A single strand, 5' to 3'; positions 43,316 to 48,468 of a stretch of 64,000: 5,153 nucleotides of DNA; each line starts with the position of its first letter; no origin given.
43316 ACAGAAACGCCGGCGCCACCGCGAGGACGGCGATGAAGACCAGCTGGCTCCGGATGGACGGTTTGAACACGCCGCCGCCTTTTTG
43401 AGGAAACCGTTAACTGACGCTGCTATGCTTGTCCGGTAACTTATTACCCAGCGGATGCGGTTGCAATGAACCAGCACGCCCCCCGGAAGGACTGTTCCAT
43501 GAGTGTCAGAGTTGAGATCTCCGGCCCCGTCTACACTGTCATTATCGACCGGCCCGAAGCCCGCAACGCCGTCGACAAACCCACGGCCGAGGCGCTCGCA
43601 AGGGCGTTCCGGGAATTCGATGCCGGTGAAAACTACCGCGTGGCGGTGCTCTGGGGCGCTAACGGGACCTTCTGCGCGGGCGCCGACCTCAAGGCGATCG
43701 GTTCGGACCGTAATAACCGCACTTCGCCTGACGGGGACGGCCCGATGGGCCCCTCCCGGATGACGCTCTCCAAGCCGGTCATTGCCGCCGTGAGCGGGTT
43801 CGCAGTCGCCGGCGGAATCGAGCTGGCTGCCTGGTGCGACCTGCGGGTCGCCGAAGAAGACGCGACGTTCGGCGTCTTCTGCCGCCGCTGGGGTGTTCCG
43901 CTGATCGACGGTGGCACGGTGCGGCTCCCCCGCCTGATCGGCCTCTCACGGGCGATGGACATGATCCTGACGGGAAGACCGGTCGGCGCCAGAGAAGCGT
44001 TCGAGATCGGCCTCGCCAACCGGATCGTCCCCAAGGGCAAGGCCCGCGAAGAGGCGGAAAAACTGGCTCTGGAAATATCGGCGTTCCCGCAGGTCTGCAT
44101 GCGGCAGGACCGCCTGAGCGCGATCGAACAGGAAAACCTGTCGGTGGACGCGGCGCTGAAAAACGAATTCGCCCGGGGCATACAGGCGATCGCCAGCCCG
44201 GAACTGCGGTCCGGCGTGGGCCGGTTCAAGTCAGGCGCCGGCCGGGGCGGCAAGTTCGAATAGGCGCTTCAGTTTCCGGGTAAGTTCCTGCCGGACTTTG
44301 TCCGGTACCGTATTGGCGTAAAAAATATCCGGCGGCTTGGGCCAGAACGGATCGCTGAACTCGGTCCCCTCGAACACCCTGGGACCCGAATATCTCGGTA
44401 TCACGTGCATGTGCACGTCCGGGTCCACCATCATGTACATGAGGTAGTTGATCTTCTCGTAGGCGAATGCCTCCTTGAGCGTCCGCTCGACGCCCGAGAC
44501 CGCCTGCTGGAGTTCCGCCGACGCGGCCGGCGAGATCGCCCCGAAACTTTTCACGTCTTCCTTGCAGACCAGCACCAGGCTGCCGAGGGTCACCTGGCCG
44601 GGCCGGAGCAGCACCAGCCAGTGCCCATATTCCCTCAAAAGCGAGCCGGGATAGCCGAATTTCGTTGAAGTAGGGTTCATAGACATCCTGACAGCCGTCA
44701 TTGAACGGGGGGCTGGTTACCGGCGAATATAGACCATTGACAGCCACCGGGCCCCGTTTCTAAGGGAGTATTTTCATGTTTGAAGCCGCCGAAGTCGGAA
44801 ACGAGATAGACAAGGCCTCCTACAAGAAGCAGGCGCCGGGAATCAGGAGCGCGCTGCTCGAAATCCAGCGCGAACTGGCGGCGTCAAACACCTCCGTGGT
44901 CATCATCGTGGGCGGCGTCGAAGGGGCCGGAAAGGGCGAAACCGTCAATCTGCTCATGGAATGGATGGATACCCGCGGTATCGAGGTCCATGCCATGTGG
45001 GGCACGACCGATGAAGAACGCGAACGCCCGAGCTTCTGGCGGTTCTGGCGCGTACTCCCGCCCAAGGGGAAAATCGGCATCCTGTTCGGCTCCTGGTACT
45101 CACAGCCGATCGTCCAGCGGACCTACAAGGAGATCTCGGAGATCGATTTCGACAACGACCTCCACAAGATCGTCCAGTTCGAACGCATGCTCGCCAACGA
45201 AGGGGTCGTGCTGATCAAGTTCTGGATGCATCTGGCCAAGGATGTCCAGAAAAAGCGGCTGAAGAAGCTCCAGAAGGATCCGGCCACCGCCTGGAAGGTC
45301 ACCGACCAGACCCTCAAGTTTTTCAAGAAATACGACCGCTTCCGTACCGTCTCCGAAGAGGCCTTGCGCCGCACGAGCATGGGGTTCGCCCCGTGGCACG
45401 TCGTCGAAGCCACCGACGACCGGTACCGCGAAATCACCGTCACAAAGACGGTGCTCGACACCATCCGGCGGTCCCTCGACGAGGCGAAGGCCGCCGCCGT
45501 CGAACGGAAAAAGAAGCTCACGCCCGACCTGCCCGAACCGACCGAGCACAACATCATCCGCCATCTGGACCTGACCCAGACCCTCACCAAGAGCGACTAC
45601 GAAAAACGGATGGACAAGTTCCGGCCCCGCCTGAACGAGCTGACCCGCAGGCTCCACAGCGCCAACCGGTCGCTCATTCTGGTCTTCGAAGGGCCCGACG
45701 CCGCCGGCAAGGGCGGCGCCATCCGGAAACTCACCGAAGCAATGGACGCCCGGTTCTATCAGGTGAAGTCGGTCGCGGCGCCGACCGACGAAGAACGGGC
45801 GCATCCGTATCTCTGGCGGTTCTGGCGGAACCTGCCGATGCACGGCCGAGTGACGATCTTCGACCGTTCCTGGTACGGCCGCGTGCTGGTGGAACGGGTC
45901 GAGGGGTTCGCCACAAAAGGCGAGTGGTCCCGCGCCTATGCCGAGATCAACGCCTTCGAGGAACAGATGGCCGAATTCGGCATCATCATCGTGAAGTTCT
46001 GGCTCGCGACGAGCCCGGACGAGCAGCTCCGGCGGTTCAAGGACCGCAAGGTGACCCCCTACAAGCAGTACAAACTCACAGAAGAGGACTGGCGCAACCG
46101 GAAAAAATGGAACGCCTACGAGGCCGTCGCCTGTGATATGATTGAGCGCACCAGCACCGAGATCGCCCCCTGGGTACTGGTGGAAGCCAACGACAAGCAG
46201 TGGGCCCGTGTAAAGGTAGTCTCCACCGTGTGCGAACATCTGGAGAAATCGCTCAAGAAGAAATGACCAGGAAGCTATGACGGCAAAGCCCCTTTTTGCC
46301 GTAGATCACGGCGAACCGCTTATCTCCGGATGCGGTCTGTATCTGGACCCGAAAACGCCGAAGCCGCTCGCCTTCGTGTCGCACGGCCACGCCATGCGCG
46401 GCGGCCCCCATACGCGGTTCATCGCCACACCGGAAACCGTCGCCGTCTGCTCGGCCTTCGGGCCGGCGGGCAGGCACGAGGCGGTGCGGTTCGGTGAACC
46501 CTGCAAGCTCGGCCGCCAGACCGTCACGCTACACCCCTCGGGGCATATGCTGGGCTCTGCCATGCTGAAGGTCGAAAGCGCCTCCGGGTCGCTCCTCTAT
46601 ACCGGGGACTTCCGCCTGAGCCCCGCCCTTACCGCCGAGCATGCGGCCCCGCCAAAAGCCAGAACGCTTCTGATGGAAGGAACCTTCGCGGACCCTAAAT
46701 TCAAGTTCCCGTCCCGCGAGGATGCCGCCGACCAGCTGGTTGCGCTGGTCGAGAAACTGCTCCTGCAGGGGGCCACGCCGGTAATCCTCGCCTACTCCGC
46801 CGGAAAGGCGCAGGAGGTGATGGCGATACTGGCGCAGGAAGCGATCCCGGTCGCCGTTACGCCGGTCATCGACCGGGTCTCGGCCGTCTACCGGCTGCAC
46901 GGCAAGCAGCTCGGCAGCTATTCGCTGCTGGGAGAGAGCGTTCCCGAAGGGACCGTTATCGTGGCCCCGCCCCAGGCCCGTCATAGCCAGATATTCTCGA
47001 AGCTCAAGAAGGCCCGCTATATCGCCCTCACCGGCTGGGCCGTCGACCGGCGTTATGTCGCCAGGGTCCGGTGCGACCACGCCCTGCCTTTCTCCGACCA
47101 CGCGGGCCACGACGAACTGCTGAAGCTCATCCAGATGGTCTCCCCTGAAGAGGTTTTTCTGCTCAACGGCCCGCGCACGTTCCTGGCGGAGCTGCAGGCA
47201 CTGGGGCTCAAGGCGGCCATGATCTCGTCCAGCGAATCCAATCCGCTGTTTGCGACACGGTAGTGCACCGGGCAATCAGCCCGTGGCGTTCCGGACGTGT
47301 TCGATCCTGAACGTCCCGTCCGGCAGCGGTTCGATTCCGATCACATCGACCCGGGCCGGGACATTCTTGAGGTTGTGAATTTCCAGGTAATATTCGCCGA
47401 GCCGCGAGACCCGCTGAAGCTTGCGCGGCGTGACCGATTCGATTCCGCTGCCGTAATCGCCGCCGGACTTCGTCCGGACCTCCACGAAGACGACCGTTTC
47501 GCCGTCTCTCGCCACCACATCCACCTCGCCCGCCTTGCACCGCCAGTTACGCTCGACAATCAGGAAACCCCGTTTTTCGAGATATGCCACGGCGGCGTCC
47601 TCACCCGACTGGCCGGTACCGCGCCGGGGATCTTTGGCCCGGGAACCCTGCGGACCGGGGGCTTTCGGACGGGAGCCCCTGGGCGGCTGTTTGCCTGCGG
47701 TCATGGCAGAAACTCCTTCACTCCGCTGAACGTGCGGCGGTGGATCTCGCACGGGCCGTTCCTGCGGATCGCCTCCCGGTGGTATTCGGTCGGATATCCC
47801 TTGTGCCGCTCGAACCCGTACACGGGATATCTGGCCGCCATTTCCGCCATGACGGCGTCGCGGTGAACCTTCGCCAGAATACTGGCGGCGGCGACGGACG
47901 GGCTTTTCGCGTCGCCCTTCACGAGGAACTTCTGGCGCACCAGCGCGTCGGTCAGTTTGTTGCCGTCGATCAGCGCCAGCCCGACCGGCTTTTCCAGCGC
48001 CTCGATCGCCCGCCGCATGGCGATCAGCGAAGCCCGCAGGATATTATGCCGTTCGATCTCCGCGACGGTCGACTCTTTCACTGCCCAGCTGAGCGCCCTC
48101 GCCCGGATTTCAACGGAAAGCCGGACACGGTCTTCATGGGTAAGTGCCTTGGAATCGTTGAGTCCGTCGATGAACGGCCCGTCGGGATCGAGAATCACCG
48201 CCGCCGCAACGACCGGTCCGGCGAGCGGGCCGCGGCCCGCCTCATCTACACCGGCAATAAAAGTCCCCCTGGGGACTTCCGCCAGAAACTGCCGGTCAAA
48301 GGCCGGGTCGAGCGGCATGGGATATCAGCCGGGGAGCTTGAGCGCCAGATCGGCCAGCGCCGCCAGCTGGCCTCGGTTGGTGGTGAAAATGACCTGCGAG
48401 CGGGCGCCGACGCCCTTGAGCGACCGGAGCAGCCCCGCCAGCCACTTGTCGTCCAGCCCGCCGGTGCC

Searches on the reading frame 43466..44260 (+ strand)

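Call 82: search_protein_families(library=pfam, proteins=[window:43466-44260:+], max_evalue=0.0001)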
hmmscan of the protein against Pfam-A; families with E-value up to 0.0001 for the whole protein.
window:43466-44260:+ (265 aa): 2 families
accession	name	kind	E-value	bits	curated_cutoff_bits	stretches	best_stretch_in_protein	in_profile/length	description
PF00378.25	ECH_1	-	2.4e-39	135.6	27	1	19-213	3-199/251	Enoyl-CoA hydratase/isomerase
PF16113.10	ECH_2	-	2e-18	67.4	27.2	1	24-203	3-188/335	Enoyl-CoA hydratase/isomerase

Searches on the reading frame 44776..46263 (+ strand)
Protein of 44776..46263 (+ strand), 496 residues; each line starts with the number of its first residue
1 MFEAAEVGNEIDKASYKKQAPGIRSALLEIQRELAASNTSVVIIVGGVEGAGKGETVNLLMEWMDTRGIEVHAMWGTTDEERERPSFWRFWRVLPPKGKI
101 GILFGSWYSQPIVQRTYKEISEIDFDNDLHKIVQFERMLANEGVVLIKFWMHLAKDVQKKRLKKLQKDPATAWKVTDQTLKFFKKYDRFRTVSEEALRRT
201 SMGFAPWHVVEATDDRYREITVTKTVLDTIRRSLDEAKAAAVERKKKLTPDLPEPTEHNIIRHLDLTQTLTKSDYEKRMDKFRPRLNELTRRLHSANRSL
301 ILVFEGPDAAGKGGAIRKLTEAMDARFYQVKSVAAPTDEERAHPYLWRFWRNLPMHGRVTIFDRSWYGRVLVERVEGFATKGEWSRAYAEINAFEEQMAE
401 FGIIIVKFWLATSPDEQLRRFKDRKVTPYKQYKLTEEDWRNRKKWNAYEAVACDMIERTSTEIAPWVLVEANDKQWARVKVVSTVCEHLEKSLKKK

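Call 83: search_protein_families(library=pfam, proteins=[window:44776-46263:+], max_evalue=0.0001)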
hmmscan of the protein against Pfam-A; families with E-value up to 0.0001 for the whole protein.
window:44776-46263:+ (496 aa): 1 family
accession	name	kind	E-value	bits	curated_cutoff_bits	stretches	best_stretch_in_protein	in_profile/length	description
PF03976.20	PPK2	-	5.6e-138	458.4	22.3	2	270-495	2-227/229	Polyphosphate kinase 2 (PPK2)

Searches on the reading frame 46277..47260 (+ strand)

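Call 83: search_protein_families(library=pfam, proteins=[window:46277-47260:+], max_evalue=0.0001)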
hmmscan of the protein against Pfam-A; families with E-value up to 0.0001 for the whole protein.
window:46277-47260:+ (328 aa): 1 family
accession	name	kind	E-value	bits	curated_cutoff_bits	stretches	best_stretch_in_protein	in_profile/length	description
PF07521.17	RMMBL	-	5.9e-07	29.8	21.6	1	263-310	3-52/63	Zn-dependent metallo-hydrolase RNA specificity domain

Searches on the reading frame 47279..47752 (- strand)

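Call 83: search_protein_families(library=pfam, proteins=[window:47279-47752:-], max_evalue=0.0001)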
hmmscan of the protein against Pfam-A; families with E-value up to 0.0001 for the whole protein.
window:47279-47752:- (158 aa): 1 family
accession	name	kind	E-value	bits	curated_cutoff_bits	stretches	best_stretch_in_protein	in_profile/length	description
PF02021.23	UPF0102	-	1.3e-26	93.2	23.6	1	50-140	1-80/80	Uncharacterised protein family UPF0102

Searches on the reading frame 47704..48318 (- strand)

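Call 83: search_protein_families(library=pfam, proteins=[window:47704-48318:-], max_evalue=0.0001)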
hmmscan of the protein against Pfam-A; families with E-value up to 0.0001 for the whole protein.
window:47704-48318:- (205 aa): 1 family
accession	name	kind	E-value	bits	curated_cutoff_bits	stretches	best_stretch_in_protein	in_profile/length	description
PF01351.25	RNase_HII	-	2.1e-37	129.4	25.8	1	22-198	1-197/199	Ribonuclease HII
